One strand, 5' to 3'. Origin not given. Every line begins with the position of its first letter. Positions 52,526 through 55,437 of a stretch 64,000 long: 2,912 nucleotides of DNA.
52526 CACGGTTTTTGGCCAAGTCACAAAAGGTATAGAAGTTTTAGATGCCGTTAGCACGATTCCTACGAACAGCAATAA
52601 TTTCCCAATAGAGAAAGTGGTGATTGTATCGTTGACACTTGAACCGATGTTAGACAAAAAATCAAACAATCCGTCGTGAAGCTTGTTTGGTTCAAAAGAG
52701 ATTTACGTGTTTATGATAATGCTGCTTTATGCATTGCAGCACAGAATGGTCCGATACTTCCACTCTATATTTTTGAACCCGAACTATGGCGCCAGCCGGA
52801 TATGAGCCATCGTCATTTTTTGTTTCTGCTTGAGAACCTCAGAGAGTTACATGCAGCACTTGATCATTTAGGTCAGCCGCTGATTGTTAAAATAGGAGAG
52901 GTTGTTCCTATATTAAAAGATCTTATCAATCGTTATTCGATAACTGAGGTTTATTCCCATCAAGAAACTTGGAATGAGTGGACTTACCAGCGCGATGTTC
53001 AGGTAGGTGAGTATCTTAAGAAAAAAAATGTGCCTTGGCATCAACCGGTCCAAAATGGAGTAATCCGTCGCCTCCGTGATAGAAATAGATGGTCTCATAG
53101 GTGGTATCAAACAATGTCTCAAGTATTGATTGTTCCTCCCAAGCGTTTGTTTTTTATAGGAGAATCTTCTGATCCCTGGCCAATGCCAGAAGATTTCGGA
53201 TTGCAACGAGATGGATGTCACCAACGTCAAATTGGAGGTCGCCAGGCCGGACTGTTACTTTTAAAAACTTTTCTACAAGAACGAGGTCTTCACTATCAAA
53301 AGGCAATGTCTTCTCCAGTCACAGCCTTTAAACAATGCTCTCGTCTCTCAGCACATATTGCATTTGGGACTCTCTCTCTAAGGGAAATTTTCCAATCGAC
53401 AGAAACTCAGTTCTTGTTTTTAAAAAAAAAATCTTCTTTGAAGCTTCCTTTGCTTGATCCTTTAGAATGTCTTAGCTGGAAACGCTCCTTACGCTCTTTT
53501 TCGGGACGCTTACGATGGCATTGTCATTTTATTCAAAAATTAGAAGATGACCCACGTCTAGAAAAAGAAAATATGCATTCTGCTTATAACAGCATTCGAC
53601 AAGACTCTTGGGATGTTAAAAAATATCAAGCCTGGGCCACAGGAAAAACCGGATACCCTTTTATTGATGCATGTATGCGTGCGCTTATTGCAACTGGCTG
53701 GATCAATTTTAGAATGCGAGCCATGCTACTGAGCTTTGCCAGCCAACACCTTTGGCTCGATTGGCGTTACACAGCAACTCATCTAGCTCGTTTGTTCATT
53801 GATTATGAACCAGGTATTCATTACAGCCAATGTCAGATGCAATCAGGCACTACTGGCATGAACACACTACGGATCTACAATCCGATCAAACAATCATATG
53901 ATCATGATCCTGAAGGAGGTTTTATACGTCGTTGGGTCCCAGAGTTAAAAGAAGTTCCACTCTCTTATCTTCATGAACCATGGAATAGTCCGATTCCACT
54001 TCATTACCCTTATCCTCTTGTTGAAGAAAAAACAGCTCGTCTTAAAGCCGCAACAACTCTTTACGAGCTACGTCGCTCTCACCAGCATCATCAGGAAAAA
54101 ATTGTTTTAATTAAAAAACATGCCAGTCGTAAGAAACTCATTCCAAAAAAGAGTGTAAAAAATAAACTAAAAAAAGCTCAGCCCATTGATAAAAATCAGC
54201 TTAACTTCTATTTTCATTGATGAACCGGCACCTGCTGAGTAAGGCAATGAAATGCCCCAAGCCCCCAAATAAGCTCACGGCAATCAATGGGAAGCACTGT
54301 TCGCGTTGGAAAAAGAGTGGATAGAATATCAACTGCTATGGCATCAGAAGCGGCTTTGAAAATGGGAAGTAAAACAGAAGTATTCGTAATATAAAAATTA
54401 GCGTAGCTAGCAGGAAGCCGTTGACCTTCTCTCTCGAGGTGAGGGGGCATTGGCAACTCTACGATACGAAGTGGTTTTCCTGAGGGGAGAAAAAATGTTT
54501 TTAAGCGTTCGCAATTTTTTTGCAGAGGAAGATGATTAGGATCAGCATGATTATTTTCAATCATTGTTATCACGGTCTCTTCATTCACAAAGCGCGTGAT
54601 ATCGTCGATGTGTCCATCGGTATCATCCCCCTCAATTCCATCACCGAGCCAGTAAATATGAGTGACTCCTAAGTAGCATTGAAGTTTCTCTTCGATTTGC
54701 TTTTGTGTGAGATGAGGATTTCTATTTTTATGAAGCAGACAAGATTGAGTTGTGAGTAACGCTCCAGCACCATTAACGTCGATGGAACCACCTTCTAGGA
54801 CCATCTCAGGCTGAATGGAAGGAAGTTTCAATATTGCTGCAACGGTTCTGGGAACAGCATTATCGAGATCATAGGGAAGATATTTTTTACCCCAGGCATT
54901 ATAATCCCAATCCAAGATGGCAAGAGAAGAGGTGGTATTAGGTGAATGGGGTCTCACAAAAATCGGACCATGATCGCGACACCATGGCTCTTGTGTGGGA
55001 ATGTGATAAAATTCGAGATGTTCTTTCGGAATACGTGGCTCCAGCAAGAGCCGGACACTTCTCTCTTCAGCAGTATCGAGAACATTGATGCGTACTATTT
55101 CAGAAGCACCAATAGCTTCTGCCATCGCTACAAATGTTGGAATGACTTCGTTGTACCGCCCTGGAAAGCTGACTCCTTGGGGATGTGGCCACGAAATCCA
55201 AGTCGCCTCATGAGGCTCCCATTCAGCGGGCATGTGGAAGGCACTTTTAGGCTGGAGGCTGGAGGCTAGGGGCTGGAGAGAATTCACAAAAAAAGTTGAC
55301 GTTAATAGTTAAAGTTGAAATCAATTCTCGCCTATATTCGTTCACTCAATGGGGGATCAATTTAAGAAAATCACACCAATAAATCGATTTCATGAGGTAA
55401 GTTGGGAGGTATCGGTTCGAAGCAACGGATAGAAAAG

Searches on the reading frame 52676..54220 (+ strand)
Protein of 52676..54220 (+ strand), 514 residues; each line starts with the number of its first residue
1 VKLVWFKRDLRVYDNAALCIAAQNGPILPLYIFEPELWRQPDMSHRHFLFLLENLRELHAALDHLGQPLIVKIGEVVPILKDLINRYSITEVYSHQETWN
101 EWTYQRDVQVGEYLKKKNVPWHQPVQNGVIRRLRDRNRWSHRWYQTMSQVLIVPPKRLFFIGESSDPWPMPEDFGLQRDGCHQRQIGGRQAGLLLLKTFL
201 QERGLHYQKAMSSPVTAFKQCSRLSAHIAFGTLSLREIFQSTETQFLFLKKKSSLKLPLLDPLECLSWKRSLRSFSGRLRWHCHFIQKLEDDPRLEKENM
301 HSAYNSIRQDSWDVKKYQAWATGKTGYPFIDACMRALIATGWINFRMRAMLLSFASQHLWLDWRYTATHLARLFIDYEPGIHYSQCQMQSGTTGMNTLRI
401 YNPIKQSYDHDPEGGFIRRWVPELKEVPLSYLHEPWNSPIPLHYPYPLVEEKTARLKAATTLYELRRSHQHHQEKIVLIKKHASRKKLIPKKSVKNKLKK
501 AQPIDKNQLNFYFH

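Call 65: search_protein_families(library=pfam, proteins=[window:52676-54220:+], max_evalue=1e-8)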
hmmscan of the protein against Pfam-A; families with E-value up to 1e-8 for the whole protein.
window:52676-54220:+ (514 aa): 2 families
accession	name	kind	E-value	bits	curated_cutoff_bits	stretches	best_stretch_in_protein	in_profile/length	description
PF03441.19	FAD_binding_7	-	6e-63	212.4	27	1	276-461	2-200/203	FAD binding domain of DNA photolyase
PF00875.24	DNA_photolyase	-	7.7e-27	94.7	26.6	1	3-127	2-126/164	DNA photolyase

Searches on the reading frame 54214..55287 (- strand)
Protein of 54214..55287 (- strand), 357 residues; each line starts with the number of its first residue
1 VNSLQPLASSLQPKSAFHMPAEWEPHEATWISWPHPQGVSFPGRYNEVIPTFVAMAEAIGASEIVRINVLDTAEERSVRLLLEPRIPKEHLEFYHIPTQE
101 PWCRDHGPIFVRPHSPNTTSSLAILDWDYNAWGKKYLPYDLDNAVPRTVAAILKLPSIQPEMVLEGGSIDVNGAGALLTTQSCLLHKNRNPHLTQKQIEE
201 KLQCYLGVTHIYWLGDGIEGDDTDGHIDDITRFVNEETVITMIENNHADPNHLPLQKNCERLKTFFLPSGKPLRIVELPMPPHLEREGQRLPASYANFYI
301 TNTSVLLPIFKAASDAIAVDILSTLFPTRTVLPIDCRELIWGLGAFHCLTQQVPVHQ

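Call 65: search_protein_families(library=pfam, proteins=[window:54214-55287:-], max_evalue=1e-8)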
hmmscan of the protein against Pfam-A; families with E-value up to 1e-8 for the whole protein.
window:54214-55287:- (357 aa): 1 family
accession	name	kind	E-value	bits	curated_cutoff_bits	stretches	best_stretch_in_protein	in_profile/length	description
PF04371.20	PAD_porph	-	1e-117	393.4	25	1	18-354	1-321/321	Porphyromonas-type peptidyl-arginine deiminase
